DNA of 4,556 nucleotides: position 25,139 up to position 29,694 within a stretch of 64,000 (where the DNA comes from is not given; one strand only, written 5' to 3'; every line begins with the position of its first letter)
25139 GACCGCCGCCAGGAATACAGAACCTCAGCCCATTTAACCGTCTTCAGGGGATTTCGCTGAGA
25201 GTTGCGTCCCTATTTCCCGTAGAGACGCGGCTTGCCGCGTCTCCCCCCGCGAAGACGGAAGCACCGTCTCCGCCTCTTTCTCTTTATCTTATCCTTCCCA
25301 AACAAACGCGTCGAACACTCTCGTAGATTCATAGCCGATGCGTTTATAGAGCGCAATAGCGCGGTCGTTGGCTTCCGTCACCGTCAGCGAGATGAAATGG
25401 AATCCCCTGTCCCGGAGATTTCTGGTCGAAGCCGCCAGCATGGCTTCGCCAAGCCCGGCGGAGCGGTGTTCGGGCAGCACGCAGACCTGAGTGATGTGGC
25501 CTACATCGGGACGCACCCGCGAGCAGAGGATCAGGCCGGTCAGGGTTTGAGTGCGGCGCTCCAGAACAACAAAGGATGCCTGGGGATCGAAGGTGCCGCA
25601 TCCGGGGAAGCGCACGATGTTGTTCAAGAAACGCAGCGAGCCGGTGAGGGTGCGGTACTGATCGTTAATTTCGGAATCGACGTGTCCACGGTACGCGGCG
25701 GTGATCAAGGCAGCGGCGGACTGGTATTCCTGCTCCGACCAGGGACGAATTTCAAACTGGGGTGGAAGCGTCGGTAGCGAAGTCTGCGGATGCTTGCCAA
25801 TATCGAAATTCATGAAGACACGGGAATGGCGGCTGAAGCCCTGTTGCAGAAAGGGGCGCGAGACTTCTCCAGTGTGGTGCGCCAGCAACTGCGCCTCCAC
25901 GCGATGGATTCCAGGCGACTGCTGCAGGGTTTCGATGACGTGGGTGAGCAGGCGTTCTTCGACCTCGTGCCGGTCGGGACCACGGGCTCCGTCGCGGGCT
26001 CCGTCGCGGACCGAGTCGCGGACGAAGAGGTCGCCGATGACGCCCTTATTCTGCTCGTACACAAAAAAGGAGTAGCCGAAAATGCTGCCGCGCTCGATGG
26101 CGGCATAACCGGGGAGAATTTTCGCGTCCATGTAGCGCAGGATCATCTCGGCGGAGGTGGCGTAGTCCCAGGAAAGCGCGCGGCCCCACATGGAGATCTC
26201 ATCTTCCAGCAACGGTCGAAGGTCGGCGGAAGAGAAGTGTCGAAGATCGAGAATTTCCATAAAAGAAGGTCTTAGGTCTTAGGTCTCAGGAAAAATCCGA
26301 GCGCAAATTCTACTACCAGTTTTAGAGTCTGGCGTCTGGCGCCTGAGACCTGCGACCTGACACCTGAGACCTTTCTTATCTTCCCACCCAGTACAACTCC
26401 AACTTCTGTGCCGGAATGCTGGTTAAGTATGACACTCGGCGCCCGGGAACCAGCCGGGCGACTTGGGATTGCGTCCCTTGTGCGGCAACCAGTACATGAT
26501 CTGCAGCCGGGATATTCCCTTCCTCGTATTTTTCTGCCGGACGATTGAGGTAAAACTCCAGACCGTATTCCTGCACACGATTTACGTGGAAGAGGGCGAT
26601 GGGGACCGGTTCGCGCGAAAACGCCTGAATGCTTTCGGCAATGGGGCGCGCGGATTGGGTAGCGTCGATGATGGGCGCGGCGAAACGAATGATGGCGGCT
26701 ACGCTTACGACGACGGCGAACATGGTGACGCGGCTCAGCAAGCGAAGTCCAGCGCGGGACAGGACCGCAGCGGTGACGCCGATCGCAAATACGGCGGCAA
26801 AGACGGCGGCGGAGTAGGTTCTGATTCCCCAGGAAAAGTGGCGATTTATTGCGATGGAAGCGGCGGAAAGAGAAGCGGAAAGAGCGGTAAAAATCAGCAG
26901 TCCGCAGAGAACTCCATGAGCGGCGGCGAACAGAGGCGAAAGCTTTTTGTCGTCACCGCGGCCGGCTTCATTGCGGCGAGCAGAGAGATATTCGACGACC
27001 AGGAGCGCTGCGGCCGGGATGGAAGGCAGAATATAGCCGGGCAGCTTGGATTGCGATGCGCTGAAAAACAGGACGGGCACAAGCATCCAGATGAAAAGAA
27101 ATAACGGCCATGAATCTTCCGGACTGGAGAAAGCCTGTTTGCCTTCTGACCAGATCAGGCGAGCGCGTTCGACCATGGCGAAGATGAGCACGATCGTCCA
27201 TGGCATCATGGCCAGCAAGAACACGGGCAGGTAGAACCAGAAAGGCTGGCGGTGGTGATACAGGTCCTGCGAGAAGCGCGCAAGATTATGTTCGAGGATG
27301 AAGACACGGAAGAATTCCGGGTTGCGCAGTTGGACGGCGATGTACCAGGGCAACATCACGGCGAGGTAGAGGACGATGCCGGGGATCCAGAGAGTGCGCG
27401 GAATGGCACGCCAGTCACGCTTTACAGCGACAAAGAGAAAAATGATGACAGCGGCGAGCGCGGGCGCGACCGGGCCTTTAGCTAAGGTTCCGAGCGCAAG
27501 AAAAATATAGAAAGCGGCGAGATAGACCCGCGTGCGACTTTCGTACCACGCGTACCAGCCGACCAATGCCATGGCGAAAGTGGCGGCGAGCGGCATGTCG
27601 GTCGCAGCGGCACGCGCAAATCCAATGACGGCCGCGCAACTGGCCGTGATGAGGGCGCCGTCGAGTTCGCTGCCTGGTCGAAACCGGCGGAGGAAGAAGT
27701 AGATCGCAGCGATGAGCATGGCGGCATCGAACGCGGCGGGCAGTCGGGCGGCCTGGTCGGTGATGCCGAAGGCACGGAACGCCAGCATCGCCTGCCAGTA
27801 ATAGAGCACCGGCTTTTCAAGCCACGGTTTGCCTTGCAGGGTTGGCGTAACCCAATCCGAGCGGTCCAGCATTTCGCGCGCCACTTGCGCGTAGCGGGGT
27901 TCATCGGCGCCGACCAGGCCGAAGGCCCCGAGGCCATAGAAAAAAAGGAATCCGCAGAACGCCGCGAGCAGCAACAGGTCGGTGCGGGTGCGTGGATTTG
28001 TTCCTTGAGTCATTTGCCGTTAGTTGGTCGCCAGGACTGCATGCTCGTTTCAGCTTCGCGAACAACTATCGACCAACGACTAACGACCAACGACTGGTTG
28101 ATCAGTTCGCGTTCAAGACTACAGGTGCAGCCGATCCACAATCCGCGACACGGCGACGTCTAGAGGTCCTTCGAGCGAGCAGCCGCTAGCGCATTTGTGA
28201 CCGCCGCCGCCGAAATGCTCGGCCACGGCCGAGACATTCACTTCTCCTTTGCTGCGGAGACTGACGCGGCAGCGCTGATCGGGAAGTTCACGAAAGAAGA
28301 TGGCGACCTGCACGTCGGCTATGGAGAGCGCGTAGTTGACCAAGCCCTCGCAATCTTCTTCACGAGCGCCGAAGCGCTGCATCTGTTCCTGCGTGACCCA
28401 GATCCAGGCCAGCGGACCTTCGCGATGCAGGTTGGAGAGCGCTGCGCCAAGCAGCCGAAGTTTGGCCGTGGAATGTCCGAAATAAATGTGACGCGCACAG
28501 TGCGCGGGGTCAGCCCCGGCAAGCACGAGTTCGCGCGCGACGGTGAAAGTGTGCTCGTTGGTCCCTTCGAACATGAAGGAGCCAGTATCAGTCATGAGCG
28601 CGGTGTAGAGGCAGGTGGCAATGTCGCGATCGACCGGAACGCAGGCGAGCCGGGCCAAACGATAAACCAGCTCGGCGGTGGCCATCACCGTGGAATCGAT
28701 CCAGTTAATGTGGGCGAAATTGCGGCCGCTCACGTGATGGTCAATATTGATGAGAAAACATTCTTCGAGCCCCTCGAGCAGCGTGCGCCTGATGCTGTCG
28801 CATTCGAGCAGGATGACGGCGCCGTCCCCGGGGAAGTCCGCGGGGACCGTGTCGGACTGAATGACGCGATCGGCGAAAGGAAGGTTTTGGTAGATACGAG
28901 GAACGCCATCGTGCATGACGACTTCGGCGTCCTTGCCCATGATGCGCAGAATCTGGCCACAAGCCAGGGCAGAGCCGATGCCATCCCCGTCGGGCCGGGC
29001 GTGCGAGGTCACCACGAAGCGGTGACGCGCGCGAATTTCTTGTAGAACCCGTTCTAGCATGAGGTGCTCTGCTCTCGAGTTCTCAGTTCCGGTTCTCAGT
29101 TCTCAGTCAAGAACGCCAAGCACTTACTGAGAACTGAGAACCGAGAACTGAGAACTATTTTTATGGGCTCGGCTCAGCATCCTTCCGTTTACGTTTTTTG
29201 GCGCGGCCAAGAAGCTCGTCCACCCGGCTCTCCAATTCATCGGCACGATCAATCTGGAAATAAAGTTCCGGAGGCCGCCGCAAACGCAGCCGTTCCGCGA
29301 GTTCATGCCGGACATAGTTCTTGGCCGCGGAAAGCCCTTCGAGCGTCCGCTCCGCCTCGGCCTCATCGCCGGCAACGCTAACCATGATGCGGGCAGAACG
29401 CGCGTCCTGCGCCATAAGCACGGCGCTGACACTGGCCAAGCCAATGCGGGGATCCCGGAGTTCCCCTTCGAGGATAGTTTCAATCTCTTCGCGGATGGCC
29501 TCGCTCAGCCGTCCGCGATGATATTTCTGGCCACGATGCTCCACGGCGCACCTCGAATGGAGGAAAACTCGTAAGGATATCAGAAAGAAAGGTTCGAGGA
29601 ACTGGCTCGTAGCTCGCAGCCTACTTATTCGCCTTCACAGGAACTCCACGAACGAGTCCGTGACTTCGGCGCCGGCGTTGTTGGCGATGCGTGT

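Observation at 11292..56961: Family of long intercistronic hairpins whose arms are tandem short-period (7-nt or ~10-nt) repeats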

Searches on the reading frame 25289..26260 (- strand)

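Call 13: search_protein_families(library=pfam, proteins=[window:25289-26260:-], max_evalue=0.01)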
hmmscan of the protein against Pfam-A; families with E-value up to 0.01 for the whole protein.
window:25289-26260:- (323 aa): 7 families
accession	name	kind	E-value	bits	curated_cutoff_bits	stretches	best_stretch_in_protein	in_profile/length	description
PF00583.31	Acetyltransf_1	-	8.5e-18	65.2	20.7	1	224-310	29-116/116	Acetyltransferase (GNAT) family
PF08445.16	FR47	-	3.6e-13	49.7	22.1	1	245-313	13-80/86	FR47-like protein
PF13508.13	Acetyltransf_7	-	3.8e-11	43.7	27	1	228-311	3-83/84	Acetyltransferase (GNAT) domain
PF13673.13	Acetyltransf_10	-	3.2e-10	40.5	23.6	1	229-313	31-110/128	Acetyltransferase (GNAT) domain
PF13527.13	Acetyltransf_9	-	1.7e-07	31.8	25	1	252-311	71-125/127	Acetyltransferase (GNAT) domain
PF13302.13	Acetyltransf_3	-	1.8e-05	25.9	25.4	1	202-310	31-137/138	Acetyltransferase (GNAT) domain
PF13420.13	Acetyltransf_4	-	0.001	19.6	24.3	0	256-316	78-140/155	Acetyltransferase (GNAT) domain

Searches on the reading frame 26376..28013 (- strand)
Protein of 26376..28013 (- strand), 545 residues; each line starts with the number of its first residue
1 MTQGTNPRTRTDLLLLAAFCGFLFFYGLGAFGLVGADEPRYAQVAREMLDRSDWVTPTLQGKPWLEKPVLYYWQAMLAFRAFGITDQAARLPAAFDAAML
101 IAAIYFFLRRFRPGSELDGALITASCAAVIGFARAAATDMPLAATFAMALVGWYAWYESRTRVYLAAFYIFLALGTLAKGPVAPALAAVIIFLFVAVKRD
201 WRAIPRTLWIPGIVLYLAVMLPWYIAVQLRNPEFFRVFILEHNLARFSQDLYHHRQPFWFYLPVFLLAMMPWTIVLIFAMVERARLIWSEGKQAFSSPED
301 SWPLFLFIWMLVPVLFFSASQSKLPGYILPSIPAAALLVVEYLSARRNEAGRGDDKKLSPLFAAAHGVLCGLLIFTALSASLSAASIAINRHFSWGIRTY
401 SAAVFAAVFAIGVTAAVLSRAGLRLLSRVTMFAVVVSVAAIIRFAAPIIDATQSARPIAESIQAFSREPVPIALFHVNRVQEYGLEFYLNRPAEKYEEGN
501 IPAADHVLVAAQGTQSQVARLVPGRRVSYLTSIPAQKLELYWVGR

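Call 13: search_protein_families(library=pfam, proteins=[window:26376-28013:-], max_evalue=0.01)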
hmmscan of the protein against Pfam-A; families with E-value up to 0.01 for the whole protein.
window:26376-28013:- (545 aa): 1 family
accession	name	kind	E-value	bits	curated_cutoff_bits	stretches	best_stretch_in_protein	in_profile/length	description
PF13231.12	PMT_2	-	3.1e-10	40.9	26.1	1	67-224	2-158/160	Dolichyl-phosphate-mannose-protein mannosyltransferase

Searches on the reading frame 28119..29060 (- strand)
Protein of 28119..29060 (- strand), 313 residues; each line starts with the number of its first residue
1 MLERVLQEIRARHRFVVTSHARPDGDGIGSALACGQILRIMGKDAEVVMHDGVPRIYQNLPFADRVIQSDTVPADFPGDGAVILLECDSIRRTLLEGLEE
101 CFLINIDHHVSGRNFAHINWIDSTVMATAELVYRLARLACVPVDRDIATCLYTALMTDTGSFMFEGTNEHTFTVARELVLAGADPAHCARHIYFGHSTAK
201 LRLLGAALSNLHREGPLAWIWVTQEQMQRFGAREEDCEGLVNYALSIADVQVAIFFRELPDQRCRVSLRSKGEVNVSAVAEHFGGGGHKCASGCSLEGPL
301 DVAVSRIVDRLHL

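Call 13: search_protein_families(library=pfam, proteins=[window:28119-29060:-], max_evalue=0.01)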
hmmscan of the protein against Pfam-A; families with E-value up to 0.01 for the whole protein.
window:28119-29060:- (313 aa): 2 families
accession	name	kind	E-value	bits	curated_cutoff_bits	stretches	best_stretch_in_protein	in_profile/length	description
PF01368.27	DHH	-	2.6e-15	57.3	28.1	1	15-154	2-124/125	DHH family, N-terminal domain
PF02272.25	DHHA1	-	5.1e-13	49.8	25.9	1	229-299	10-86/102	DHHA1 domain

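Call 19: find_related_loci(query=window:28119-29060:-, collection=genome_contigs, flank=10000)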
Query window:28119-29060:- (313 aa) in genome_contigs; peptide patterns used: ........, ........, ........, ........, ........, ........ (x = any residue, [..] = any of these).
599 stretches matched a pattern (row limit reached: there are more); 506 encode a relative of the query (tblastn E <= 1e-3); the best 80 are kept; 80 distinct loci.
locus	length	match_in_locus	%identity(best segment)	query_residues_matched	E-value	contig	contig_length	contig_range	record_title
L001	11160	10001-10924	93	1-312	0e+0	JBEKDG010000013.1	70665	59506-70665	MAG: Terriglobales bacterium isolate SPRUCE 178 SPRUCE_178_13, whole genome shotgun sequence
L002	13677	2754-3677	92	1-312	0e+0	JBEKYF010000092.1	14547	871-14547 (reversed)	MAG: Terriglobales bacterium isolate SPRUCE 669 SPRUCE_669_92, whole genome shotgun sequence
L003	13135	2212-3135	92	1-312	0e+0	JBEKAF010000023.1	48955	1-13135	MAG: Terriglobales bacterium isolate SPRUCE 106 SPRUCE_106_23, whole genome shotgun sequence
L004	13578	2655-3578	91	1-312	0e+0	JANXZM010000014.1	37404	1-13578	MAG: Acidobacteriaceae bacterium isolate GL140_4_metabat_333 GL140_4_k141_1841910, whole genome shotgun sequence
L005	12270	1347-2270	90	1-312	0e+0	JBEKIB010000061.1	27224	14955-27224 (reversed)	MAG: Terriglobales bacterium isolate SPRUCE 290 SPRUCE_290_61, whole genome shotgun sequence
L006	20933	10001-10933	90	1-311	0e+0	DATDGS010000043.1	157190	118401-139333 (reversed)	MAG TPA_asm: Terriglobales bacterium isolate SMAG_U258 k141_102981, whole genome shotgun sequence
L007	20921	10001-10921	90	1-311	0e+0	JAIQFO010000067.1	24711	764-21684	MAG: Terriglobia bacterium isolate SRVP_8 SR-VP_26_10_2019_C_20cm_scaffold_3416, whole genome shotgun sequence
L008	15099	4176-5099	91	1-312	0e+0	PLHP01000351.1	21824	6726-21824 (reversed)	MAG: Acidobacteriaceae bacterium isolate bog_207 73.20110800_S1M.73_contig_3964, whole genome shotgun sequence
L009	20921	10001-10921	91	1-311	0e+0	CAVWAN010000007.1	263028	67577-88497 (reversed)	MAG: uncultured Acidobacteriaceae bacterium isolate MFD03726.bin.2.160 genome assembly, contig: contig_13024, whole geno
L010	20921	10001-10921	90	1-311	0e+0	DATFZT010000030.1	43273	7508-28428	MAG TPA_asm: Terriglobales bacterium isolate SMAG_U9576 k141_712636, whole genome shotgun sequence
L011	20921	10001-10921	91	1-311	0e+0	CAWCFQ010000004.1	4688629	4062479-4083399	MAG: uncultured Acidobacteriaceae bacterium isolate MFD01231.bin.1.98 genome assembly, contig: contig_6931, whole genome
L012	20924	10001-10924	89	1-312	0e+0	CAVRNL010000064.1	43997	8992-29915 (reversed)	MAG: uncultured Acidobacteriaceae bacterium isolate MFD01223.bin.2.77 genome assembly, contig: contig_30493, whole genom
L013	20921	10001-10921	90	1-311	0e+0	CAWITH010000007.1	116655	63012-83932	MAG: uncultured Acidobacteriaceae bacterium isolate MFD09222.bin.2.51 genome assembly, contig: contig_112150, whole geno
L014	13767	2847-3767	89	1-311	0e+0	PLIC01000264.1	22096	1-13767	MAG: Acidobacteriaceae bacterium isolate bog_202 73.20110800_S1M.27_contig_11870, whole genome shotgun sequence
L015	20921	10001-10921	88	1-311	0e+0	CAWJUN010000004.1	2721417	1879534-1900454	MAG: uncultured Acidobacteriaceae bacterium isolate MFD09671.bin.1.186 genome assembly, contig: contig_3400, whole genom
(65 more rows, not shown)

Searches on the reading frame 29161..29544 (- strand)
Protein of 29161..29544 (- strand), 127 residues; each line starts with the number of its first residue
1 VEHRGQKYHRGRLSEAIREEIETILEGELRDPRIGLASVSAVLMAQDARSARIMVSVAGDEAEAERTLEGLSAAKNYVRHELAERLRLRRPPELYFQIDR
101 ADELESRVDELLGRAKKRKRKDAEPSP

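Call 13: search_protein_families(library=pfam, proteins=[window:29161-29544:-], max_evalue=0.01)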
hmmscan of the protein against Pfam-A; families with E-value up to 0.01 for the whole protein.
window:29161-29544:- (127 aa): 1 family
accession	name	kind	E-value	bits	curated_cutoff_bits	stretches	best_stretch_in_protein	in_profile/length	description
PF02033.23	RBFA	-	3.4e-26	92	34.7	1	11-112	3-105/105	Ribosome-binding factor A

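Call 70: find_encoding_contigs(protein=window:29161-29544:-, flank=6000, max_places=10)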
Protein window:29161-29544:- (127 aa): 22 contigs read that carry it; 10 places shown.
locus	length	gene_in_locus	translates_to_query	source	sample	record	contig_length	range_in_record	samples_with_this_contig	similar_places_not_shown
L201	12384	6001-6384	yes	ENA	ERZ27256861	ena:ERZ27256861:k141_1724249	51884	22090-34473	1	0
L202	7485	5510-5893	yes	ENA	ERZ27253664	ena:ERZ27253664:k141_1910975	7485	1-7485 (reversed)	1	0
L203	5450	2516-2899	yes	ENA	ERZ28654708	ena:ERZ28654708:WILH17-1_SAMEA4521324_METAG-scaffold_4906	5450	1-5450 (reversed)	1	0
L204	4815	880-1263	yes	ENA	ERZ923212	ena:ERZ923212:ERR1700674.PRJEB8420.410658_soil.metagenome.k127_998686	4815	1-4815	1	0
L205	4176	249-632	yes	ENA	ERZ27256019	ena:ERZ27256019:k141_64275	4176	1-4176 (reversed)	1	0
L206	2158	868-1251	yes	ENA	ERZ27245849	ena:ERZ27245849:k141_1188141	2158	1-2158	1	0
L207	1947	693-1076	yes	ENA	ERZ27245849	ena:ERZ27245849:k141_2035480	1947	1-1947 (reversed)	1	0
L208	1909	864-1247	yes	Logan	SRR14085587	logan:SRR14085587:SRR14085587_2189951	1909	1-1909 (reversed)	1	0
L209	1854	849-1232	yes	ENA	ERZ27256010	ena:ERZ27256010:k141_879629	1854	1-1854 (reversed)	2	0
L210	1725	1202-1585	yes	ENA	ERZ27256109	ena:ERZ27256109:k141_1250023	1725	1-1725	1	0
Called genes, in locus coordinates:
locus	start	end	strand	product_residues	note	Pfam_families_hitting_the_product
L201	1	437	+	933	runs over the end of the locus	PF01565:FAD_binding_4, PF02913:FAD-oxidase_C, PF13183:Fer4_8, PF13534:Fer4_17 (weak), PF02754:CCG (weak)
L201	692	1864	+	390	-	PF27233:MJ0711_N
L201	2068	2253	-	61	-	-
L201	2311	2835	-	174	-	PF02470:MlaD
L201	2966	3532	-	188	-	-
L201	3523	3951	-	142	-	-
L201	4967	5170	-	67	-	PF00313:CSD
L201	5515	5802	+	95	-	PF04456:DUF503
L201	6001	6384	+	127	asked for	PF02033:RBFA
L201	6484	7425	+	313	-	PF01368:DHH, PF02272:DHHA1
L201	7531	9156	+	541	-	PF13231:PMT_2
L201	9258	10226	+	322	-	PF13302:Acetyltransf_3 (faint), PF00583:Acetyltransf_1, PF13673:Acetyltransf_10, PF08445:FR47, PF13508:Acetyltransf_7, PF13527:Acetyltransf_9 (weak)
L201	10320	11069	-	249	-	PF00106:adh_short, PF08659:KR, PF23441:SDR, PF13561:adh_short_C2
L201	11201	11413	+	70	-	-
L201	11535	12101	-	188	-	-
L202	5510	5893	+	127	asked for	PF02033:RBFA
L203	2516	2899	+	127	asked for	PF02033:RBFA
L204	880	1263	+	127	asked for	PF02033:RBFA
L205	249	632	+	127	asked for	PF02033:RBFA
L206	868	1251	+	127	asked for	PF02033:RBFA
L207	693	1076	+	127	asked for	PF02033:RBFA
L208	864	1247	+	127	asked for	PF02033:RBFA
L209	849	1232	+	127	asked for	PF02033:RBFA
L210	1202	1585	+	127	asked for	PF02033:RBFA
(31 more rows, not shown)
